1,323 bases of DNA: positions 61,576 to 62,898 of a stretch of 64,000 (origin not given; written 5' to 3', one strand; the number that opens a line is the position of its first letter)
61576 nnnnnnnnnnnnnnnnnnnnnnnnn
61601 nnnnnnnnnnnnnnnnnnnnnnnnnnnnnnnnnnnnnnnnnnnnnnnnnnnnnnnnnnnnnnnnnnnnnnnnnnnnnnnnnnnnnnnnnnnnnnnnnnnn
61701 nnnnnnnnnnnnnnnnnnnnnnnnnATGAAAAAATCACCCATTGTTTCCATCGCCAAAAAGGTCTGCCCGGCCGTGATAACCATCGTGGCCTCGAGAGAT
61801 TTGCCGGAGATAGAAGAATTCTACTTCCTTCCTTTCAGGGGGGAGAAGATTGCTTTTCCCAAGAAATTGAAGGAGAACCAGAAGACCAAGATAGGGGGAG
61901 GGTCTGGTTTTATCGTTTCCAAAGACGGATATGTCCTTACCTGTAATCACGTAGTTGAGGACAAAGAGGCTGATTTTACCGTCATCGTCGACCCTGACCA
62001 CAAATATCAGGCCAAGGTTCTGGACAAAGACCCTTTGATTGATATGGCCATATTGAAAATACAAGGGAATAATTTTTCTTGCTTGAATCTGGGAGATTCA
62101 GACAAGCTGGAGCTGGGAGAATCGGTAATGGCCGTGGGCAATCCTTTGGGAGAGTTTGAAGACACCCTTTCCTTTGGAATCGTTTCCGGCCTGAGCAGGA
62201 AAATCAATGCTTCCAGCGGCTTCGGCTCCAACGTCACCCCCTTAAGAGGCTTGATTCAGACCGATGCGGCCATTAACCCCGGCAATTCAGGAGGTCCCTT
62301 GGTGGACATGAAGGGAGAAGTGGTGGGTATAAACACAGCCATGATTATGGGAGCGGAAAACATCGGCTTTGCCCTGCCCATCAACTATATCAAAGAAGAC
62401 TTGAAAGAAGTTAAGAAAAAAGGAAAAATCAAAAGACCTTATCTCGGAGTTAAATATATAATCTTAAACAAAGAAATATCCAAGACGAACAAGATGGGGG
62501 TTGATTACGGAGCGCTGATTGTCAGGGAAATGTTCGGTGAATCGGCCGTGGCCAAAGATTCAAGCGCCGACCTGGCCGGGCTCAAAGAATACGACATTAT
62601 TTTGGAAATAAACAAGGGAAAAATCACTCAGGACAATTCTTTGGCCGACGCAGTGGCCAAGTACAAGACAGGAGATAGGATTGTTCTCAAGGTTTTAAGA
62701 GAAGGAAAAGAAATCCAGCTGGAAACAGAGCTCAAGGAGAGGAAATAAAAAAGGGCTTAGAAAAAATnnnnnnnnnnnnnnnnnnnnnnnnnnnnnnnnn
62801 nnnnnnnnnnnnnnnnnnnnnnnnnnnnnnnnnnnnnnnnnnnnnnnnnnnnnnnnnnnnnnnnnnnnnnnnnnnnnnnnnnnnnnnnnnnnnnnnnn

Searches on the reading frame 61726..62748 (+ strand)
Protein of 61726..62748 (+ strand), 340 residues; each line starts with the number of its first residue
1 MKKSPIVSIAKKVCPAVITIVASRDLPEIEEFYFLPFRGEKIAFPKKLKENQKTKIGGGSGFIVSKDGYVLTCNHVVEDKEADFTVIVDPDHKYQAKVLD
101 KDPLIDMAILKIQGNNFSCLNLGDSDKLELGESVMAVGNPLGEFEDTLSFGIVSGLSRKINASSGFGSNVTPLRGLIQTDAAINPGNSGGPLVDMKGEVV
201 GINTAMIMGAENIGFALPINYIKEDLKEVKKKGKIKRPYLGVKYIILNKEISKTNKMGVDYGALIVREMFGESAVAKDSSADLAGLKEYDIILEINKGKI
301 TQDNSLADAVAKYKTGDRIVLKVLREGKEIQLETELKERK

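Call 31: search_protein_families(library=pfam, proteins=[window:61726-62748:+])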
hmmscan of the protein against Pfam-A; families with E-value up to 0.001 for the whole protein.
window:61726-62748:+ (340 aa): 5 families
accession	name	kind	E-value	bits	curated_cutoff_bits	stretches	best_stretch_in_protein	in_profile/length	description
PF13365.12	Trypsin_2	-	1.8e-34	119.9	27.6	1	59-202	1-144/144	Trypsin-like peptidase domain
PF00089.32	Trypsin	-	1.9e-17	64.3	20.6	1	60-222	28-216/220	Trypsin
PF13180.12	PDZ_2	-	3.1e-11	43.8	27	1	256-336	12-80/80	PDZ domain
PF17820.7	PDZ_6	-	1.8e-05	24.8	27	1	273-325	3-54/54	PDZ domain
PF10459.15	Peptidase_S46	-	5.3e-05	22.5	22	0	180-203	627-650/698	Peptidase S46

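Call 38: find_encoding_contigs(protein=window:61726-62748:+, flank=10000, max_places=4)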
Protein window:61726-62748:+ (340 aa): 7 contigs read that carry it; 3 places shown.
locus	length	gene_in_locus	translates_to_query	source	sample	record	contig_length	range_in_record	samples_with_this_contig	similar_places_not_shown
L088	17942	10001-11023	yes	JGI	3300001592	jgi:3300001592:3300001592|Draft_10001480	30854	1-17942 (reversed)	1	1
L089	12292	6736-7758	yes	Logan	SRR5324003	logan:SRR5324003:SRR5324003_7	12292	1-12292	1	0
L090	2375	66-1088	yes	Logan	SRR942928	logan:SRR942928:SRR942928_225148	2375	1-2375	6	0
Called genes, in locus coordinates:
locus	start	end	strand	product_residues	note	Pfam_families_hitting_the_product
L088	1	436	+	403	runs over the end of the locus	PF08529:NusA_N, PF00575:S1, PF13184:KH_NusA_1st, PF26594:KH_NusA_2nd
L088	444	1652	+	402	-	PF05697:Trigger_N, PF05698:Trigger_C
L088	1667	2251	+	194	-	PF00574:CLP_protease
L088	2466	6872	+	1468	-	PF01344:Kelch_1, PF13964:Beta-prop_Calicin, PF24681:Kelch_KLHDC2_KLHL20_DRC7, PF01344:Kelch_1, PF24996:NANM, PF25210:Kelch_FKB95, PF01344:Kelch_1, PF13415:Beta-prop_FBX42, +19 more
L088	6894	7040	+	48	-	-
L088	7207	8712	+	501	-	PF12072:RNase_Y_N, PF00013:KH_1 (weak), PF08668:HDOD (faint), PF01966:HD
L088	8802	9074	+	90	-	PF00216:Bac_DNA_binding, PF18291:HU-HIG, PF18175:HU-CCDC81_bac_2 (weak)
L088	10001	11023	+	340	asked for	PF00089:Trypsin, PF13365:Trypsin_2, PF13180:PDZ_2, PF17820:PDZ_6 (faint)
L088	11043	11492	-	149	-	-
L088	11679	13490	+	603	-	PF00664:ABC_membrane, PF00005:ABC_tran, PF02463:SMC_N (weak)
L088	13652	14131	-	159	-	-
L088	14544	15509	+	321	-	PF01266:DAO (weak), PF01494:FAD_binding_3 (faint), PF13450:NAD_binding_8 (faint)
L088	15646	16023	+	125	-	PF14584:DUF4446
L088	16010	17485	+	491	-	-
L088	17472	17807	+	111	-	-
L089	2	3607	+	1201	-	?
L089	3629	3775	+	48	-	-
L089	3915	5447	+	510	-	PF12072:RNase_Y_N, PF00013:KH_1 (weak), PF08668:HDOD (faint), PF01966:HD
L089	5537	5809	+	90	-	PF00216:Bac_DNA_binding, PF18291:HU-HIG, PF18175:HU-CCDC81_bac_2 (weak)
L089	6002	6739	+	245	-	-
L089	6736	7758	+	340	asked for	PF00089:Trypsin, PF13365:Trypsin_2, PF13180:PDZ_2, PF17820:PDZ_6 (faint)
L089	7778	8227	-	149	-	-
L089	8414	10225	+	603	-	PF00664:ABC_membrane, PF00005:ABC_tran, PF02463:SMC_N (weak)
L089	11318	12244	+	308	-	-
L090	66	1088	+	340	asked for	PF00089:Trypsin, PF13365:Trypsin_2, PF13180:PDZ_2, PF17820:PDZ_6 (faint)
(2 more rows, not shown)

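Call 41: search_protein_families(library=pfam, proteins=[L088:16010-17485:+, L088:17472-17807:+, L088:15646-16023:+, L088:13652-14131:-, L089:11318-12244:+], max_evalue=0.1)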
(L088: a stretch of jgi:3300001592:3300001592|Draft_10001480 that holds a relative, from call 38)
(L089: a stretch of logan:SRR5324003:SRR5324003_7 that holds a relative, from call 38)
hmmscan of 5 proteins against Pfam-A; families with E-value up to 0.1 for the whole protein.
L088:16010-17485:+ (491 aa): 14 families
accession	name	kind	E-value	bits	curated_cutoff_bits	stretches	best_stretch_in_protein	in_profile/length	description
PF00009.33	GTP_EFTU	-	3.6e-37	128.2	26.5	1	15-170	6-183/188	Elongation factor Tu GTP binding domain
PF11987.13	IF-2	-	5e-23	81.7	27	1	272-384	5-116/117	Translation-initiation factor 2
PF22042.2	EF-G_D2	-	1.1e-16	61.1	27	1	187-264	3-83/84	Elongation factor G domain 2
PF01926.29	MMR_HSR1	-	1.9e-12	47.7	21.9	1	15-120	2-113/113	50S ribosome-binding GTPase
PF00071.28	Ras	-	3.6e-08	33.6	21.6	1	15-166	2-153/162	Ras family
PF08477.19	Roc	-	1.4e-06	29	27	1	15-122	2-119/119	Ras of Complex, Roc, domain of DAPkinase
PF02421.24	FeoB_N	-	1.8e-06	28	27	1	15-166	3-153/156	Ferrous iron transport protein B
PF09439.16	SRPRB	-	1.4e-05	25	25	1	13-138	4-137/178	Signal recognition particle receptor beta subunit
PF00025.27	Arf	-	2e-05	24.6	22.3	1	15-163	17-164/174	ADP-ribosylation factor family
PF14578.12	GTP_EFTU_D4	-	0.00015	22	23.8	1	408-483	11-85/86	Elongation factor Tu domain 4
PF00350.29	Dynamin_N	-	0.00061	20.3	27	0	15-48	1-34/168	Dynamin family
PF10662.15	PduV-EutP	-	0.0063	16.8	21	1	15-141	4-121/143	Ethanolamine utilisation - propanediol utilisation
PF02492.25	cobW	-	0.046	13.7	20.7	0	77-127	109-159/180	CobW/HypB/UreG, nucleotide-binding domain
PF03193.22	RsgA_GTPase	-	0.06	13.6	30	0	85-167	25-102/174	RsgA GTPase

L088:17472-17807:+ (111 aa): 1 family
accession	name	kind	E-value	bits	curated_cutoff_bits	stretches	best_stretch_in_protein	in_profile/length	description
PF02033.23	RBFA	-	3e-17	63.3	34.7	1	4-105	2-105/105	Ribosome-binding factor A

L088:15646-16023:+ (125 aa): 1 family
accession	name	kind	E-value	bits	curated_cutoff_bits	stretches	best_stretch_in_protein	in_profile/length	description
PF14584.11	DUF4446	-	6.2e-35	120.9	27.4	1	6-118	37-149/150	Protein of unknown function (DUF4446)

L088:13652-14131:- (159 aa): 3 families
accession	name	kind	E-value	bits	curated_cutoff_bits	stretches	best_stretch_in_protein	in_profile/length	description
PF08394.17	Arc_trans_TRASH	-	0.0041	17.6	27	1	43-75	1-33/43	Archaeal TRASH domain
PF13392.12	HNH_3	-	0.058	13.5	24.8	0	122-143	19-40/46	HNH endonuclease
PF04570.20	zf-FLZ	-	0.084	12.8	23.4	1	5-35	15-46/54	zinc-finger of the FCS-type, C2-C2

L089:11318-12244:+ (308 aa): 3 families
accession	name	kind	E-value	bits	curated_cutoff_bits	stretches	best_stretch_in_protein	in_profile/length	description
PF01494.25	FAD_binding_3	-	0.00025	20.8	22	1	110-134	151-175/349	FAD binding domain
PF13614.12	AAA_31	-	0.003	17.9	27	1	57-118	66-126/177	AAA domain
PF04820.20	Trp_halogenase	-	0.027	13.7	21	1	142-260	244-364/458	Tryptophan halogenase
